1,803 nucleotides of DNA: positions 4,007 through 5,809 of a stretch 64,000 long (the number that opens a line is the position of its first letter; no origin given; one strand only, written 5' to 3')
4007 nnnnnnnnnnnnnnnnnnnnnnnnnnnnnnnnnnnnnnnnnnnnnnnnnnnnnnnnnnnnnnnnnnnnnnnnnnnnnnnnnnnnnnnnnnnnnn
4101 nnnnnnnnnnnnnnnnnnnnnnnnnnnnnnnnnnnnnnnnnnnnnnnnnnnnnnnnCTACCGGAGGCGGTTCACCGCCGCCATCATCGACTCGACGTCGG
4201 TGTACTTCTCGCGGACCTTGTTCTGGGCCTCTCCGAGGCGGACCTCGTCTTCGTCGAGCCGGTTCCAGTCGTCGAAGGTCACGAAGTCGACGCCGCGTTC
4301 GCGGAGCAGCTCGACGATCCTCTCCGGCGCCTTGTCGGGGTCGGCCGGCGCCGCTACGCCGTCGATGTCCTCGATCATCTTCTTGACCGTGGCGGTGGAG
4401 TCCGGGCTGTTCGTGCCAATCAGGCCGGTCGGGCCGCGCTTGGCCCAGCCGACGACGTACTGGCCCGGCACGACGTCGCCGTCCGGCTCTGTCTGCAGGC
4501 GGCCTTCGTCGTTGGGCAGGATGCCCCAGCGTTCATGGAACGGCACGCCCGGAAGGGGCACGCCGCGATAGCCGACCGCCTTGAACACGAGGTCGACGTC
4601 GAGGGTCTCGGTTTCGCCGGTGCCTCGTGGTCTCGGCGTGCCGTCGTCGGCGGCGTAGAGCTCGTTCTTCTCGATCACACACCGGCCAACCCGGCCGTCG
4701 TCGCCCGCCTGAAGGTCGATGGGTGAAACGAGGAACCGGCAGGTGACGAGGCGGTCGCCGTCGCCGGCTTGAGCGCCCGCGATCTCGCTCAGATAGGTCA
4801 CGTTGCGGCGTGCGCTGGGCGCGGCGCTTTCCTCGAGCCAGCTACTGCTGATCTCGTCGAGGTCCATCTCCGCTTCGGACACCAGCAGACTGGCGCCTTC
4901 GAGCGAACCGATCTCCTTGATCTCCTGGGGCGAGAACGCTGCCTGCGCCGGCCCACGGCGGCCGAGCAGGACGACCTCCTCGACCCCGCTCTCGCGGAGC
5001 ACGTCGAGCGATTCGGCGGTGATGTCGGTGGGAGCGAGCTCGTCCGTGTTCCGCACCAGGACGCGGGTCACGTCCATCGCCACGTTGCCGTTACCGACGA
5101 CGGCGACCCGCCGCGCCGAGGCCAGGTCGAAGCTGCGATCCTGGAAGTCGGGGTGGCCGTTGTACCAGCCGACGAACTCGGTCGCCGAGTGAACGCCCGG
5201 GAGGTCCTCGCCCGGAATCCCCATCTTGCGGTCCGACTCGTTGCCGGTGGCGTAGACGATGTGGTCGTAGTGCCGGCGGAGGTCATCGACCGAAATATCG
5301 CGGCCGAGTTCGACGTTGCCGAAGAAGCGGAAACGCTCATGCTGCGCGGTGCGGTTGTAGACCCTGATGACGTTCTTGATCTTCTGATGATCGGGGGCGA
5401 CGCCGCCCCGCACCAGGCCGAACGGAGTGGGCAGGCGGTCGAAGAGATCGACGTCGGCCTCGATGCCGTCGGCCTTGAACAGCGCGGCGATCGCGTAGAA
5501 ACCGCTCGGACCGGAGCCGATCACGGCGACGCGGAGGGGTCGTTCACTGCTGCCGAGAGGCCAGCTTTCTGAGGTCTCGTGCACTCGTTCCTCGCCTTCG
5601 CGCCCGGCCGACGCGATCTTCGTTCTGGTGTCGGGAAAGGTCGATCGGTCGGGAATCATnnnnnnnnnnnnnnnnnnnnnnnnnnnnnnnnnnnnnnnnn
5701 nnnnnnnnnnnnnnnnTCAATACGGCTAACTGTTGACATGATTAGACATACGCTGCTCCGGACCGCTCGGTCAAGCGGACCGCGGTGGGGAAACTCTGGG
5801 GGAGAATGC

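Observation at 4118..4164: Conserved ~47-nt twin-hairpin element at a convergent gene junction (copy 1 of 2)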

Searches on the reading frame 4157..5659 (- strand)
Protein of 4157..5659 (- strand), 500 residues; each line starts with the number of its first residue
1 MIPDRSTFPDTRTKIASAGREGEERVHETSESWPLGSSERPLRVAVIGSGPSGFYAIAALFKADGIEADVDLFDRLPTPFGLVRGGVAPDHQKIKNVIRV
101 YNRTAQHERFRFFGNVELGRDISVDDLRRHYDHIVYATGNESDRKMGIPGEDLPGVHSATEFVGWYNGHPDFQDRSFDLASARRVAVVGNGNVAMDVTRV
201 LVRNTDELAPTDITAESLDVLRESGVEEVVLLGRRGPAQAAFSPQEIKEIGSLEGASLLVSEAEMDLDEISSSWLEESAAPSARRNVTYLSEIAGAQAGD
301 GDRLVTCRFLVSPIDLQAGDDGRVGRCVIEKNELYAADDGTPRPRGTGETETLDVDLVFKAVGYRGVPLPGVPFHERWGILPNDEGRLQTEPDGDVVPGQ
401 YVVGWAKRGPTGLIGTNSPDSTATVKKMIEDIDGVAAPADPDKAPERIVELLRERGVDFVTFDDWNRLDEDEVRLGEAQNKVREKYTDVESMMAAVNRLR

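Call 9: search_protein_families(library=pfam, proteins=[window:4157-5659:-])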
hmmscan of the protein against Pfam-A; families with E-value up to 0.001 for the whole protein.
window:4157-5659:- (500 aa): 2 families
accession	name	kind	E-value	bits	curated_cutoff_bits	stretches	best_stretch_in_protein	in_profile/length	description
PF07992.20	Pyr_redox_2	-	4.3e-11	43.2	26.1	1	43-203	2-163/291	Pyridine nucleotide-disulphide oxidoreductase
PF13450.12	NAD_binding_8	-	0.00014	22.5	21.9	1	46-110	1-62/68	NAD(P)-binding Rossmann-like domain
